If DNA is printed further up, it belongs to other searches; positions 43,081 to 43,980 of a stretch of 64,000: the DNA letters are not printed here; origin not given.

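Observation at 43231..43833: Isolated AT-rich gene encoding a 200-aa protein with a GHKL ATPase N-box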

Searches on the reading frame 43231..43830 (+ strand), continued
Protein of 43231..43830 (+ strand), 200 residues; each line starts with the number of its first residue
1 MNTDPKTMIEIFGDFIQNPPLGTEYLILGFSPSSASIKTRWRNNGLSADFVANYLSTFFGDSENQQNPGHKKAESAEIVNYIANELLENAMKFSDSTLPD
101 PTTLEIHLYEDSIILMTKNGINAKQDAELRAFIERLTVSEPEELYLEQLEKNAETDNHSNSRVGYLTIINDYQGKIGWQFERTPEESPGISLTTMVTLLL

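Call 58: find_encoding_contigs(protein=P0017, flank=6000, max_places=1)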
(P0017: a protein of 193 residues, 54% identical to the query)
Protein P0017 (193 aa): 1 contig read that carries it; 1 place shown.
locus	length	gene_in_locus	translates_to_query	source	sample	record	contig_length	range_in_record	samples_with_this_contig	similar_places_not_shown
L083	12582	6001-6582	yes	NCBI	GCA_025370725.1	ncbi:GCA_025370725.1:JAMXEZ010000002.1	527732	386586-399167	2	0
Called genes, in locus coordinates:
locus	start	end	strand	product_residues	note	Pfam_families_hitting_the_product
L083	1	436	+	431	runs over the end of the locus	PF13439:Glyco_transf_4 (weak), PF00534:Glycos_transf_1, PF13692:Glyco_trans_1_4, PF13524:Glyco_trans_1_2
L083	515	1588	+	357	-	PF00535:Glycos_transf_2, PF10111:Glyco_tranf_2_2 (weak), PF13641:Glyco_tranf_2_3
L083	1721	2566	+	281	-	PF01061:ABC2_membrane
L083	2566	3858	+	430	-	PF00005:ABC_tran, PF14524:Wzt_C (weak)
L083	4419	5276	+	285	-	PF00793:DAHP_synth_1, PF03102:NeuB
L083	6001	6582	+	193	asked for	PF19788:DUF6272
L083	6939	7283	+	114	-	PF01740:STAS (weak)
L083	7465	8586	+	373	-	PF00512:HisKA, PF02518:HATPase_c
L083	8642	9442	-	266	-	PF00590:TP_methylase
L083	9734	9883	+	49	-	-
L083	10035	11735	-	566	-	PF20446:ABC_N, PF09818:ABC_ATPase, PF21117:MRB1590_C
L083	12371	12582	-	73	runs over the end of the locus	-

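Call 59: find_encoding_contigs(protein=P0120, flank=8000, max_places=1)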
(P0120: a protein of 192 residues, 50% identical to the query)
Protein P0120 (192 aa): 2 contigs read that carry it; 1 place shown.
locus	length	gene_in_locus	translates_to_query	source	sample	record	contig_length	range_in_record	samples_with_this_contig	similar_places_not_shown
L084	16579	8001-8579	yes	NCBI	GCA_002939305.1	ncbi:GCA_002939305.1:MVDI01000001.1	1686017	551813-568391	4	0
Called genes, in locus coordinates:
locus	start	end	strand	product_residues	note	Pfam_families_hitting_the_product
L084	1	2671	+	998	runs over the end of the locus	PF00501:AMP-binding, PF13193:AMP-binding_C, PF00550:PP-binding, PF01073:3Beta_HSD, PF01370:Epimerase, PF02719:Polysacc_synt_2, PF16363:GDP_Man_Dehyd (weak), PF07993:NAD_binding_4, +1 more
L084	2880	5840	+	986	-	PF02743:dCache_1, PF00672:HAMP, PF00512:HisKA, PF02518:HATPase_c, PF00072:Response_reg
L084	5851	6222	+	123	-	PF00072:Response_reg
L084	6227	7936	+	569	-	PF00512:HisKA, PF00072:Response_reg, PF07228:SpoIIE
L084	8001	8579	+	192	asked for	PF19788:DUF6272 (weak)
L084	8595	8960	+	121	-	-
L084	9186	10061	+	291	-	PF01551:Peptidase_M23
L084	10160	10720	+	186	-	PF10719:ComFB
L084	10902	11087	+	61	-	-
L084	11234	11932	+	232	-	PF07638:Sigma70_ECF (weak), PF04542:Sigma70_r2, PF08281:Sigma70_r4_2, PF04545:Sigma70_r4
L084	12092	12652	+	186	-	-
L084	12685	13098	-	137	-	PF06094:GGACT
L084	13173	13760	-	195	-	PF01949:Endo_dU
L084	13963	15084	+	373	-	PF01594:AI-2E_transport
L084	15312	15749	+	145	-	PF13564:DoxX_2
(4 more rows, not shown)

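Call 60: find_encoding_contigs(protein=P0115, flank=8000, max_places=1)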
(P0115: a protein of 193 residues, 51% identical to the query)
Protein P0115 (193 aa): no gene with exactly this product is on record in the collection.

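Call 62: find_homologous_proteins(query=L083:6939-7280:+, max_evalue=0.001)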
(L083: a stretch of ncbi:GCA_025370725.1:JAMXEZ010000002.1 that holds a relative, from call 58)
Query L083:6939-7280:+ (114 aa): 1582 proteins with E <= 0.001 among 1582 candidates; the best 120 are listed.
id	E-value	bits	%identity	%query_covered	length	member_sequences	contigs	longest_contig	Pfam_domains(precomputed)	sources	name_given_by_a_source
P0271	6.0e-67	240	99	100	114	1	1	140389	PF01740.27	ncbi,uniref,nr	ncbi:slr1659 superfamily regulator [Laspinema olomoucense]|uniref:STAS domain-containing protein n=1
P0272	3.7e-64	231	96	100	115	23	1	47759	PF01740.27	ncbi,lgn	-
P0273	1.3e-60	220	91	100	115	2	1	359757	-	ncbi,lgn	-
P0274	5.0e-52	192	80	100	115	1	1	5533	-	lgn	-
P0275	3.5e-51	190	75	100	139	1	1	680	-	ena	-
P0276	1.1e-48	181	74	100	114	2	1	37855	-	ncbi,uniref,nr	ncbi:slr1659 superfamily regulator [Phormidium sp. CCY1219]|uniref:slr1659 superfamily regulator n=1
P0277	1.5e-47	178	71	100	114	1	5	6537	-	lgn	-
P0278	4.8e-46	173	71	100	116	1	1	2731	-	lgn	-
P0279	2.0e-45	171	68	99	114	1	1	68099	-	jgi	jgi:hypothetical protein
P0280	2.7e-45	171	70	98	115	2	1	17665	-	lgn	-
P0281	4.1e-45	170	69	100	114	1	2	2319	-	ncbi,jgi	jgi:hypothetical protein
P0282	4.6e-45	170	69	100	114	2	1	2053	PF01740.27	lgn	-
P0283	6.5e-45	169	69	100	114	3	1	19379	PF01740.27,PF13466.13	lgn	-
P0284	7.8e-45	169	69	100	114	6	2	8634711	-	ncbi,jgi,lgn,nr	ncbi:MAG: hypothetical protein KME26_29560 [Oscillatoria princeps RMCB-10]|jgi:hypothetical protein|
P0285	1.2e-44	169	69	99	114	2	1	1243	-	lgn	-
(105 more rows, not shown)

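Call 67: search_protein_families(library=pfam, alignment_id=A5, max_evalue=0.01)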
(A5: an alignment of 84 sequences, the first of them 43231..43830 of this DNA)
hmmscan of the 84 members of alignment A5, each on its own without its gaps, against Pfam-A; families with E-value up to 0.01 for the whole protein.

A. member 1, window:43231-43830:+ (200 aa): 1 family
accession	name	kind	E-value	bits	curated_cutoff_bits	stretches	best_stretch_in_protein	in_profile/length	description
PF19788.4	DUF6272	-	6.6e-05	23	26.6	1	74-185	10-129/134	Family of unknown function (DUF6272)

B. families by the number of members that match (of 84 scanned): 11 families
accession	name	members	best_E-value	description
PF19788.4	DUF6272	66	1.3e-10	Family of unknown function (DUF6272)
PF02518.31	HATPase_c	13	3.1e-05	Histidine kinase-, DNA gyrase B-, and HSP90-like ATPase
PF13581.12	HATPase_c_2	9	0.00062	Histidine kinase-like ATPase domain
PF14501.12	HATPase_c_5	2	0.0011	GHKL domain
PF09138.17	Urm1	1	0.0032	Urm1 (Ubiquitin related modifier)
PF11215.13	DUF3010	1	0.0042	Protein of unknown function (DUF3010)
PF23100.1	DUF2096_N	1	0.0053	DUF2096 N-terminal four-helical bundle domain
PF11515.14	Cul7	1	0.0055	Mouse development and cellular proliferation protein Cullin-7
PF10757.14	YbaJ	1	0.007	Biofilm formation regulator YbaJ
PF19670.4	DUF6173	1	0.0087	Family of unknown function (DUF6173)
PF23130.1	IcmW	1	0.01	IcmW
